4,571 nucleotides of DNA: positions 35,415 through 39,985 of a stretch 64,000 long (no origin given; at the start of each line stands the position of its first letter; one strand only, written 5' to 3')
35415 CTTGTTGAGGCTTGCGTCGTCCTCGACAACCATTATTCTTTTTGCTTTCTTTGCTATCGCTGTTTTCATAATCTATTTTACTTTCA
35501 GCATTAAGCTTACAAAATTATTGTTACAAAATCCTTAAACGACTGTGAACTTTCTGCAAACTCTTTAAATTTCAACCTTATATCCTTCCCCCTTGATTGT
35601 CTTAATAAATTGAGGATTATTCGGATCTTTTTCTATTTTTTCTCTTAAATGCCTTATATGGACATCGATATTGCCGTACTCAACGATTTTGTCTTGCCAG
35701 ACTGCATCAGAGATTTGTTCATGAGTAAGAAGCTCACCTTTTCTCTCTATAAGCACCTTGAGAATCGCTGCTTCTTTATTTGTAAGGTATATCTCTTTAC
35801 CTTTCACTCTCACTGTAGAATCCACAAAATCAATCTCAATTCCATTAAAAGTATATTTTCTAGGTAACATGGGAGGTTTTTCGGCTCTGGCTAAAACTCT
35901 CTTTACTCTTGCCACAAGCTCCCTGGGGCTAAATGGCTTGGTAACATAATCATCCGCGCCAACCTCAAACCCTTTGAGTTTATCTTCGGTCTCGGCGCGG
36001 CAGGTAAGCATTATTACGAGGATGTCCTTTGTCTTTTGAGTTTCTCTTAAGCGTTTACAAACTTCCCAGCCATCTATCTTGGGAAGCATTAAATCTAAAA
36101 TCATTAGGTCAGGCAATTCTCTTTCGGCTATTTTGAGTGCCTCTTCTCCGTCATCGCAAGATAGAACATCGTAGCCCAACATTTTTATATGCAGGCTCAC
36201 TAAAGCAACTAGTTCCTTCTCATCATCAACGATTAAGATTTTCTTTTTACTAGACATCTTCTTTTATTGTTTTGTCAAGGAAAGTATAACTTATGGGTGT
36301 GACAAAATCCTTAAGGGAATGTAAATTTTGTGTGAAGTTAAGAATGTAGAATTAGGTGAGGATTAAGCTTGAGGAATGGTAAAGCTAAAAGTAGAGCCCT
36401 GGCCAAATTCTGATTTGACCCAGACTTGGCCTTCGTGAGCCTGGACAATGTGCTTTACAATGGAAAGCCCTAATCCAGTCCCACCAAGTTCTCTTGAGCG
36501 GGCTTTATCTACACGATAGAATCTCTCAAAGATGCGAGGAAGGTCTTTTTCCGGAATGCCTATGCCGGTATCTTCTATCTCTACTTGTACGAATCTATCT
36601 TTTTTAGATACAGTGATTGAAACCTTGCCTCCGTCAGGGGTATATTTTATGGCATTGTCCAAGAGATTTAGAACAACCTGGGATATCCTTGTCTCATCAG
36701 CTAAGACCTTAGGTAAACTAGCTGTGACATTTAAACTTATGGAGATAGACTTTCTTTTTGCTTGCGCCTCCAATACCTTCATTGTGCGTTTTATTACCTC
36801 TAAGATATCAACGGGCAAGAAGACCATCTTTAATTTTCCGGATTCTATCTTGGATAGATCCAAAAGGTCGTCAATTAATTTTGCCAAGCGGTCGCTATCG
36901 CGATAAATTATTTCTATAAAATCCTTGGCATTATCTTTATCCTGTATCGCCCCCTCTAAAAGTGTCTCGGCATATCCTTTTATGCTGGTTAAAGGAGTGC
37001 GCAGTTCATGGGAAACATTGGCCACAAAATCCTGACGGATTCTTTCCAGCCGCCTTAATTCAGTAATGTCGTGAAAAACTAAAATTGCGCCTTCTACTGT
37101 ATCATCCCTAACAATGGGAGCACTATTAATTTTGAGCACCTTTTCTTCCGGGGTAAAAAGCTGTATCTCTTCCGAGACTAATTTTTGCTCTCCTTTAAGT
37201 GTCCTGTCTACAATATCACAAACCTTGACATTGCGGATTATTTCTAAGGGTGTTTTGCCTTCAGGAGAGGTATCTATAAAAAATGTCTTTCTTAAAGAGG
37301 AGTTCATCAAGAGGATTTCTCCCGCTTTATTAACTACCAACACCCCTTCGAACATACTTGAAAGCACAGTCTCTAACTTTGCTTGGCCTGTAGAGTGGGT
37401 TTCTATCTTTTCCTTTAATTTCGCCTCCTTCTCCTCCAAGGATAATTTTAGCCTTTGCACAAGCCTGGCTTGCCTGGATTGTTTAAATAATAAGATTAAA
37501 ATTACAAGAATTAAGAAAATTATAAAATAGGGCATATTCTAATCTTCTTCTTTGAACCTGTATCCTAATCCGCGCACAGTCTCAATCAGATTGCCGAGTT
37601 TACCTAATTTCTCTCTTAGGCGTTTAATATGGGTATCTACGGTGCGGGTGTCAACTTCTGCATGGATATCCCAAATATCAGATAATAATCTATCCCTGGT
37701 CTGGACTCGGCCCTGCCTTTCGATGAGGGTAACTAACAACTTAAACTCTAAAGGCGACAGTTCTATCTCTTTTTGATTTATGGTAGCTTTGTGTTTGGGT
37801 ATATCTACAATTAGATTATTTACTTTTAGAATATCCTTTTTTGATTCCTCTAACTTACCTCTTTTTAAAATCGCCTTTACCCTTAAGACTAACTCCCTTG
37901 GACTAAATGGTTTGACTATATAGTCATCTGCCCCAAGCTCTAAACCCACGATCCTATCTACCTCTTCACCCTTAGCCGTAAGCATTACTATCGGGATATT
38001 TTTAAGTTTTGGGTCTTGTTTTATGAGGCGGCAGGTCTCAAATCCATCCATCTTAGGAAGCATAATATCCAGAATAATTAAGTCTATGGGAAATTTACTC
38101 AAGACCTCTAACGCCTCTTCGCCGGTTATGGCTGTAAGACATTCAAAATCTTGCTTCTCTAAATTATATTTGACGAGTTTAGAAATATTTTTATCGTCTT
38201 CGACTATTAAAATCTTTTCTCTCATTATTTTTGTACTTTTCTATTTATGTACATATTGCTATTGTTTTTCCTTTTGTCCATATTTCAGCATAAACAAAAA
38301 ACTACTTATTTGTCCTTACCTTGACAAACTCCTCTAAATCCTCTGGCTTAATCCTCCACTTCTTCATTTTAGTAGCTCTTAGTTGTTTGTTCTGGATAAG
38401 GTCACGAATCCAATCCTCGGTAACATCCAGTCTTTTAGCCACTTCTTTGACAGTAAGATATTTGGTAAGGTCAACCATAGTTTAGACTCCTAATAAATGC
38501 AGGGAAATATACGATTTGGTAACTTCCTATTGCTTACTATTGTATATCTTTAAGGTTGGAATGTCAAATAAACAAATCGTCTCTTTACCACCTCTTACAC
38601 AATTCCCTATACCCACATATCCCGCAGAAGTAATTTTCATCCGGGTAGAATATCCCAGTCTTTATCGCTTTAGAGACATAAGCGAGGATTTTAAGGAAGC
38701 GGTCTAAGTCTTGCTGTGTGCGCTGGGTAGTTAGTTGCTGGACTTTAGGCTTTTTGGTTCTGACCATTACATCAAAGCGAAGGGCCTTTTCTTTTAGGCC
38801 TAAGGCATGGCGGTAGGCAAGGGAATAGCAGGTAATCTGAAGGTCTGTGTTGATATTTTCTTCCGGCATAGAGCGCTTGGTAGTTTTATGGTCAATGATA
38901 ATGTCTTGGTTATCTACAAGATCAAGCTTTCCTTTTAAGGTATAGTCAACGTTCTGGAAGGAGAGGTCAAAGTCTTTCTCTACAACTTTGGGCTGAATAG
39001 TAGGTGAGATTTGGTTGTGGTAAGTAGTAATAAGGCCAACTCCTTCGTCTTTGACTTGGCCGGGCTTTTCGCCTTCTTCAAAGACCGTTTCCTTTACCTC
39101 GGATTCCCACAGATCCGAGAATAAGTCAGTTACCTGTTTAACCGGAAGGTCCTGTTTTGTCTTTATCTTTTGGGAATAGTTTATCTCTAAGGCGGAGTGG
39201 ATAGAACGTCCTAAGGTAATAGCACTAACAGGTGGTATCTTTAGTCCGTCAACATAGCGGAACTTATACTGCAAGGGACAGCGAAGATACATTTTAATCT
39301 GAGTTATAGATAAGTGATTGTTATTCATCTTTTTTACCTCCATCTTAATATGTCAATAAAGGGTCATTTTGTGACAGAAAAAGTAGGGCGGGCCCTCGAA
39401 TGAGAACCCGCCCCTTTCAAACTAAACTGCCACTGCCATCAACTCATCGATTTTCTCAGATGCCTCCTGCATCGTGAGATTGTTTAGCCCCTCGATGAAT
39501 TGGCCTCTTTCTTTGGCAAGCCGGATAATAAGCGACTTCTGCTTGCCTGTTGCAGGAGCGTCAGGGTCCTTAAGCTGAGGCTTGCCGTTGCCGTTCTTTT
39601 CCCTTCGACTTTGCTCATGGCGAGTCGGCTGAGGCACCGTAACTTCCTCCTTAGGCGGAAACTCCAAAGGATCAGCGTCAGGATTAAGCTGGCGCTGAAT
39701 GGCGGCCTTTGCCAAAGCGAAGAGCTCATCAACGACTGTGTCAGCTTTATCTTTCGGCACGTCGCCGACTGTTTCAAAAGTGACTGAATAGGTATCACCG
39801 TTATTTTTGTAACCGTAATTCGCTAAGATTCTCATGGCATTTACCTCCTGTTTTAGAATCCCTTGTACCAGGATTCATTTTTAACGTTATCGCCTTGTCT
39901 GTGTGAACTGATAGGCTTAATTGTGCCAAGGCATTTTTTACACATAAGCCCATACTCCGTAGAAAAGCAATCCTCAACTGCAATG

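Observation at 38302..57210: Prophage-like integrative element next to tRNA-Asn with large serine recombinase, LexA-type repressor and cargo modules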

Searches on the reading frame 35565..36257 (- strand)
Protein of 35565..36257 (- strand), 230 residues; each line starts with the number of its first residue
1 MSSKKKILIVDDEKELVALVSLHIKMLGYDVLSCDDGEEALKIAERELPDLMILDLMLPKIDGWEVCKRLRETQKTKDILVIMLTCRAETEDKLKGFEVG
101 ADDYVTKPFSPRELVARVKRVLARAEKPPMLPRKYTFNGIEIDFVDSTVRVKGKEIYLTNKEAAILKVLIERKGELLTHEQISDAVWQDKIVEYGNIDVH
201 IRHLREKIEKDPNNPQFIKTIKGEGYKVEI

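Call 24: search_protein_families(library=pfam, max_evalue=0.00001, proteins=[window:35565-36257:-])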
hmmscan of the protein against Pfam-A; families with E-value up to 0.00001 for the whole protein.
window:35565-36257:- (230 aa): 2 families
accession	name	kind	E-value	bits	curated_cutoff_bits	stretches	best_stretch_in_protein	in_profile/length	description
PF00072.30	Response_reg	-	4.7e-30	104.5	30.2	1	7-119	1-111/111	Response regulator receiver domain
PF00486.34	Trans_reg_C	-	4.8e-23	81.5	26.2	1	153-227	1-76/77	Transcriptional regulatory protein, C terminal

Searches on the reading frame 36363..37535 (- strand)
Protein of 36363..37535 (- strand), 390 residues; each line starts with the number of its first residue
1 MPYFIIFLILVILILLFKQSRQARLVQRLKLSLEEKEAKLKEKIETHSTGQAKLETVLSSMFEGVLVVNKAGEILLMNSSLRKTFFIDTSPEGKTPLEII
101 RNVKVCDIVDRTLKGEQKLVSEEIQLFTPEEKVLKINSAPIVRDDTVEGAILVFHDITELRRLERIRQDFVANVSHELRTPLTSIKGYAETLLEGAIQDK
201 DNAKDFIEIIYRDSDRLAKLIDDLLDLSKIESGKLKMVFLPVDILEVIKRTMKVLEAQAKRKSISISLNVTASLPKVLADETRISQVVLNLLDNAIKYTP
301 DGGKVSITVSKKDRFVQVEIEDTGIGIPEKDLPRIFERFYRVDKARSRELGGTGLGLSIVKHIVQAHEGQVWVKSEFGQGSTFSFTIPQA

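Call 24: search_protein_families(library=pfam, max_evalue=0.00001, proteins=[window:36363-37535:-])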
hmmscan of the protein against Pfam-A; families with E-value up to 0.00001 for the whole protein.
window:36363-37535:- (390 aa): 3 families
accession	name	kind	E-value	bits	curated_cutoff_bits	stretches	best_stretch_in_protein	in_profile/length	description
PF02518.31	HATPase_c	-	3.7e-37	127.6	26.4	1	280-389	2-109/111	Histidine kinase-, DNA gyrase B-, and HSP90-like ATPase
PF00512.31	HisKA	-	6.9e-25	87.3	26.9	1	167-233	2-66/66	His Kinase A (phospho-acceptor) domain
PF08448.16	PAS_4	-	1.7e-06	28.7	23.1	1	61-162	4-110/110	PAS fold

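Call 93: find_homologous_proteins(query=window:36363-37535:-, max_evalue=1e-40)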
Query window:36363-37535:- (390 aa): 7999 proteins with E <= 1e-40 among 8000 candidates; the best 120 are listed.
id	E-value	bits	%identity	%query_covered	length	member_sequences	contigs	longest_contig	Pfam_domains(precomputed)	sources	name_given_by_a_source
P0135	3.9e-242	821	100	100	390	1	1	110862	PF08448.17,PF02518.32,PF00512.32,PF13589.13,PF14501.13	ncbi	ncbi:MAG: two-component system histidine kinase PnpS [Candidatus Omnitrophota bacterium]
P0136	6.4e-209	711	87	96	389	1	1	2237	PF08448.17,PF02518.32,PF00512.32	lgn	-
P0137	3.9e-208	709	85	95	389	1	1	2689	PF02518.32,PF00512.32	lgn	-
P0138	3.3e-192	656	80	100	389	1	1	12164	PF02518.32,PF00512.32,PF14501.13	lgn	-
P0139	2.0e-185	634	75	96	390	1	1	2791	PF13426.14,PF08448.17,PF02518.32,PF00512.32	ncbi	-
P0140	5.9e-179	613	76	88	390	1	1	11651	PF13426.14,PF08448.17,PF02518.32,PF00512.32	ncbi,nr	ncbi:MAG: cell wall metabolism sensor histidine kinase WalK [Candidatus Omnitrophica bacterium]|nr:c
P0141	1.1e-174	599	73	95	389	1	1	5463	PF08448.17,PF02518.32,PF00512.32,PF00989.32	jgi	jgi:two-component system phosphate regulon sensor histidine kinase PhoR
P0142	1.9e-172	591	74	95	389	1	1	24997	PF13426.14,PF12860.14,PF08448.17,PF02518.32,PF00512.32,PF00989.32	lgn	-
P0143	1.4e-171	589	72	96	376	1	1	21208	PF13426.14,PF08448.17,PF02518.32,PF00512.32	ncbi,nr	ncbi:MAG: ATP-binding protein [Candidatus Omnitrophica bacterium]|nr:ATP-binding protein [Candidatus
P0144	6.9e-168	576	75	93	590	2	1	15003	PF00672.31,PF08448.17,PF02518.32,PF00512.32,PF14501.13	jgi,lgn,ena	-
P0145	1.7e-166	572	71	95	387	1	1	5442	PF08448.17,PF02518.32,PF00512.32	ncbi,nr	ncbi:MAG: ATP-binding protein [Candidatus Omnitrophica bacterium]|nr:ATP-binding protein [Candidatus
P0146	9.9e-165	566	69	99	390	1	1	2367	PF08448.17,PF02518.32,PF00512.32,PF00989.32,PF13589.13,PF14501.13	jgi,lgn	jgi:PAS domain S-box-containing protein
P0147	8.1e-164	563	68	99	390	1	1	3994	PF08448.17,PF02518.32,PF00512.32,PF00989.32,PF13589.13,PF14501.13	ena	-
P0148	9.2e-164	563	68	99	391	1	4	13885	PF08448.17,PF02518.32,PF00512.32,PF00989.32,PF14501.13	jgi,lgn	jgi:two-component system phosphate regulon sensor histidine kinase PhoR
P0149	4.2e-163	561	68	99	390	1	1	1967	PF08448.17,PF02518.32,PF00512.32,PF00989.32,PF13589.13,PF14501.13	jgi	-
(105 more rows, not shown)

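Call 94: find_encoding_contigs(protein=P0138, flank=10000, max_places=2)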
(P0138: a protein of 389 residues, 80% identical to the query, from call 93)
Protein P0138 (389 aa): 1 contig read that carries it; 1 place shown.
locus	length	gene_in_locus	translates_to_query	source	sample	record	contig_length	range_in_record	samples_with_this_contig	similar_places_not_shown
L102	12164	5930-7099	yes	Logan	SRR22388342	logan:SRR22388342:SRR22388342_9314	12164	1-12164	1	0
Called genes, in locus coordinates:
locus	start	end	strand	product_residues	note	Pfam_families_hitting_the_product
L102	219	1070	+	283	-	PF12849:PBP_like_2, PF13531:SBP_bac_11, PF01547:SBP_bac_1, PF12727:PBP_like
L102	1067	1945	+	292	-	PF00528:BPD_transp_1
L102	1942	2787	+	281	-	PF00528:BPD_transp_1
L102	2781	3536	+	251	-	PF00005:ABC_tran, PF13304:AAA_21 (faint)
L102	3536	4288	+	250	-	PF02463:SMC_N (faint), PF00005:ABC_tran, PF13304:AAA_21 (faint)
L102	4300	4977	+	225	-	PF01895:PhoU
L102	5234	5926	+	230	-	PF00072:Response_reg, PF23198:PDE8A_N, PF00486:Trans_reg_C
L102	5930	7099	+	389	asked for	PF00512:HisKA, PF02518:HATPase_c, PF14501:HATPase_c_5 (weak)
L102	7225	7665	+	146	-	PF00072:Response_reg (weak), PF00486:Trans_reg_C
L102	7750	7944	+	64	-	-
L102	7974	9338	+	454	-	PF16930:Porin_5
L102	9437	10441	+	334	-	PF12849:PBP_like_2, PF01547:SBP_bac_1, PF12727:PBP_like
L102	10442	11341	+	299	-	PF00528:BPD_transp_1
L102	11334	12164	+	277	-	?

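Call 95: find_encoding_contigs(protein=P0142, flank=10000, max_places=2)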
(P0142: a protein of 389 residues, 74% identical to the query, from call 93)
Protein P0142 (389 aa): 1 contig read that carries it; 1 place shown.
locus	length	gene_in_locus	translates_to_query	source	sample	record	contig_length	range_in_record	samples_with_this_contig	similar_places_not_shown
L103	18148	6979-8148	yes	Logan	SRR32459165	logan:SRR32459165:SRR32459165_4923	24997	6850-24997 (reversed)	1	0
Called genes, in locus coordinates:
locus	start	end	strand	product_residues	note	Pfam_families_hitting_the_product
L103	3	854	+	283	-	?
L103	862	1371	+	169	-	-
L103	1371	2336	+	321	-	PF04463:2-thiour_desulf, PF08349:DUF1722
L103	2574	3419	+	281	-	PF00037:Fer4, PF12837:Fer4_6, PF12838:Fer4_7 (faint), PF13237:Fer4_10, PF14697:Fer4_21 (weak), PF25160:LdpA_Fe-S-bd (faint), PF13187:Fer4_9 (weak), PF27217:AF_0155, +1 more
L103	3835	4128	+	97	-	-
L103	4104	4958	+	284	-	PF01592:NifU_N, PF04324:Fer2_BFD, PF01106:NifU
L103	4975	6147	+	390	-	PF00155:Aminotran_1_2, PF00266:Aminotran_5, PF01041:DegT_DnrJ_EryC1 (weak), PF01212:Beta_elim_lyase (faint)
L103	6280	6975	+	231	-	PF00072:Response_reg, PF00486:Trans_reg_C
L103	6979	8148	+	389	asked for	PF00989:PAS (weak), PF08448:PAS_4, PF12860:PAS_7 (faint), PF13426:PAS_9 (faint), PF00512:HisKA, PF02518:HATPase_c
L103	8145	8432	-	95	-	PF21349:RUBY_RBDX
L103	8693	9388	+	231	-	PF00072:Response_reg, PF23198:PDE8A_N (weak), PF00486:Trans_reg_C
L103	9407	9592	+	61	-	-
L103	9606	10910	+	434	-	PF16930:Porin_5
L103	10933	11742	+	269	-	PF12849:PBP_like_2, PF13531:SBP_bac_11, PF01547:SBP_bac_1, PF12727:PBP_like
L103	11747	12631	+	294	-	PF00528:BPD_transp_1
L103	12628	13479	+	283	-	PF00528:BPD_transp_1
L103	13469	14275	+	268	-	PF02463:SMC_N (faint), PF00005:ABC_tran, PF13304:AAA_21 (weak)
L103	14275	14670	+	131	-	PF01451:LMWPc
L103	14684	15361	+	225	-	PF01895:PhoU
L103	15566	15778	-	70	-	-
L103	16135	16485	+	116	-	-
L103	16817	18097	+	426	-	PF03063:Prismane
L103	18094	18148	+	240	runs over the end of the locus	PF01966:HD (weak)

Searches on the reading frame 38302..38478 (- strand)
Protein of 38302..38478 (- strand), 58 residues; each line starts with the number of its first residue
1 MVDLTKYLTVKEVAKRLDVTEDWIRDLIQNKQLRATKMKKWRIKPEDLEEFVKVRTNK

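Call 10: search_protein_families(library=pfam, max_evalue=0.01, proteins=[window:38302-38478:-])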
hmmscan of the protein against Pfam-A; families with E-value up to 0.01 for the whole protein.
window:38302-38478:- (58 aa): 4 families
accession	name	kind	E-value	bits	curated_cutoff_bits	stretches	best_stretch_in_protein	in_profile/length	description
PF12728.13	HTH_17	-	2.8e-13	50.3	27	1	7-52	1-47/51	Helix-turn-helix domain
PF21531.3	Rv2175c_wHTH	-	0.00052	20.4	27.1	1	6-40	14-48/57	DNA-binding protein Rv2175c, wHTH domain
PF08280.17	HTH_Mga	-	0.0043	17.5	23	1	3-30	16-42/59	M protein trans-acting positive regulator (MGA) HTH domain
PF13384.12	HTH_23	-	0.0057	16.9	24.6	1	7-30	17-40/50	Homeodomain-like domain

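Call 14: search_protein_families(library=phrogs, max_evalue=0.001, proteins=[window:38302-38478:-])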
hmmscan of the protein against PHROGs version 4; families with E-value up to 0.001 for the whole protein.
window:38302-38478:- (58 aa): 2 families
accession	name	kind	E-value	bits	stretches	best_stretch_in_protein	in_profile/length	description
phrog_6401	-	DNA, RNA and nucleotide metabolism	1.2e-07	32.5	1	4-56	6-60/64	DNA binding protein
phrog_66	-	integration and excision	3.8e-07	31.1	1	5-55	91-143/412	excisionase and transcriptional regulator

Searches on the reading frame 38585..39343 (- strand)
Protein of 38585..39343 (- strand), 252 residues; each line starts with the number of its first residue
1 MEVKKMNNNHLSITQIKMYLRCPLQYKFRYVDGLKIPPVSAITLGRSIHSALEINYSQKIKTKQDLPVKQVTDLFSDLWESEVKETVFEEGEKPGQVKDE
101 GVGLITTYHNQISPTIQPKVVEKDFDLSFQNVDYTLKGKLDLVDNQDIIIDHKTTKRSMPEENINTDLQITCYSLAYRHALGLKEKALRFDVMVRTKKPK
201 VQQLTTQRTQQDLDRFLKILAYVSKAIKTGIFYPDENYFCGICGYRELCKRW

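Call 10: search_protein_families(library=pfam, max_evalue=0.01, proteins=[window:38585-39343:-])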
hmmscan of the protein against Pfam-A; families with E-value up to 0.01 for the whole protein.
window:38585-39343:- (252 aa): 3 families
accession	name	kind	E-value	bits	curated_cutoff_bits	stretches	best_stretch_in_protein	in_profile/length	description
PF12705.13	PDDEXK_1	-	1e-31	111.2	22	1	10-250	1-247/247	PD-(D/E)XK nuclease superfamily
PF01930.23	Cas_Cas4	-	6.2e-07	30.1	22.7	1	128-250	45-159/160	Domain of unknown function DUF83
PF12684.13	DUF3799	-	0.00024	21.4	26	1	12-169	1-142/233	PDDEXK-like domain of unknown function (DUF3799)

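Call 14: search_protein_families(library=phrogs, max_evalue=0.001, proteins=[window:38585-39343:-])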
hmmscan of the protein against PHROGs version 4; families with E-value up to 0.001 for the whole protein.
window:38585-39343:- (252 aa): 7 families
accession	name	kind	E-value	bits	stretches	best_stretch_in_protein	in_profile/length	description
phrog_69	-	DNA, RNA and nucleotide metabolism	9.8e-20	72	1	3-251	82-325/501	exonuclease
phrog_1218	-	DNA, RNA and nucleotide metabolism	6.2e-19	69.4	1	6-208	5-220/364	exonuclease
phrog_1227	-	DNA, RNA and nucleotide metabolism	6.7e-07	29.8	1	6-222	14-227/268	exonuclease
phrog_33176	-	unknown function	4.7e-06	26.6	0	10-65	23-79/380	-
phrog_412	-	DNA, RNA and nucleotide metabolism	4.9e-05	23.8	0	9-52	156-197/440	exonuclease VIII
phrog_1870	-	DNA, RNA and nucleotide metabolism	0.00025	21.3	0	144-251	181-287/313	exonuclease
phrog_8097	-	DNA, RNA and nucleotide metabolism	0.00073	19.4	0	11-61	3-57/598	exonuclease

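Call 53: search_protein_families(library=padloc, max_evalue=0.001, proteins=[window:38585-39343:-])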
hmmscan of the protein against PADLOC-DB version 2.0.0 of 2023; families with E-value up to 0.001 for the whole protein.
window:38585-39343:- (252 aa): 6 families
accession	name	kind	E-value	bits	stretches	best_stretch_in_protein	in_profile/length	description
PDLC00943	Cas4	-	2.4e-12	45.2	2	129-250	61-179/180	CRISPR-associated protein Cas4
PDLC01250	Cas4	-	2.8e-12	45.2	2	127-250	53-168/168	"CAS-I,CAS-II,CAS-III,CAS-IV,CAS-V,CAS-VI; acquisition_associated"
PDLC01447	Cas4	-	8.9e-11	40.5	1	10-251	4-159/161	"CAS-I,CAS-II,CAS-III,CAS-IV,CAS-V,CAS-VI; acquisition_associated"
PDLC00944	Cas4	-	3.9e-07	28.4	0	132-250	63-177/177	Cas4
PDLC01611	Cas4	-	3.5e-06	25.4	1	128-250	49-157/158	"CAS-I,CAS-II,CAS-III,CAS-IV,CAS-V,CAS-VI; acquisition_associated"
PDLC00060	DruK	-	9e-05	19.9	1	129-250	136-260/347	PD-(D/E)XK nuclease superfamily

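Call 54: find_related_loci(query=window:38585-39343:-, collection=viral_contigs, flank=10000)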
Query window:38585-39343:- (252 aa) in viral_contigs; peptide patterns used: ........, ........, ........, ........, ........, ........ (x = any residue, [..] = any of these).
13 stretches matched a pattern; 1 encode a relative of the query (tblastn E <= 1e-3); 1 distinct loci.
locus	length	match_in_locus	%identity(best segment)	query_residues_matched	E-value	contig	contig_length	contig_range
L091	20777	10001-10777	28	8-250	8e-17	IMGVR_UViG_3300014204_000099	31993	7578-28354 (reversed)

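Call 57: find_related_loci(query=window:38585-39343:-, collection=metagenome_contigs, flank=10000)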
Query window:38585-39343:- (252 aa) in metagenome_contigs; peptide patterns used: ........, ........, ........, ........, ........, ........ (x = any residue, [..] = any of these).
214 stretches matched a pattern; 7 encode a relative of the query (tblastn E <= 1e-3); 7 distinct loci.
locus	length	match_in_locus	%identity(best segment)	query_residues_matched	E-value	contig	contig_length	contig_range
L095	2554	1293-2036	93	5-252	2e-171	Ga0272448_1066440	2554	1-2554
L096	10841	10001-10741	91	6-252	4e-159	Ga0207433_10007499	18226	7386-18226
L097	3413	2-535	92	75-252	1e-115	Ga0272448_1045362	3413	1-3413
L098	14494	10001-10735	62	8-252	4e-104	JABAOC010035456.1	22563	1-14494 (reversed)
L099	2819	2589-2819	97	5-81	4e-47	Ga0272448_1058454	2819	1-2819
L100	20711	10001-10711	33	22-251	3e-35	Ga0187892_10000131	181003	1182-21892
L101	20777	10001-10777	28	8-250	3e-16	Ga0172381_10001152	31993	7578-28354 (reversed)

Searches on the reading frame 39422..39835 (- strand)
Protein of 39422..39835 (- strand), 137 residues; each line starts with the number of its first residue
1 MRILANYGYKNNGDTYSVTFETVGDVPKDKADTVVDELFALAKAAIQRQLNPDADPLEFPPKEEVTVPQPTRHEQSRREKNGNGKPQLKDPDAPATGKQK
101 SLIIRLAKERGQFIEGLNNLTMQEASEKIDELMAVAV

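Call 10: search_protein_families(library=pfam, max_evalue=0.01, proteins=[window:39422-39835:-])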
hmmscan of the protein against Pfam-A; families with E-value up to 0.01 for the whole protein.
window:39422-39835:- (137 aa): 1 family
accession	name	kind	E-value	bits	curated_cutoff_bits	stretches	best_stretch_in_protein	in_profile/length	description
PF11272.13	DUF3072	-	3e-05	24.2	27.5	1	92-133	12-51/56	Protein of unknown function (DUF3072)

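Call 14: search_protein_families(library=phrogs, max_evalue=0.001, proteins=[window:39422-39835:-])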
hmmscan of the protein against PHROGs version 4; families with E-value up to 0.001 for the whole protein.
window:39422-39835:- (137 aa): 0 families
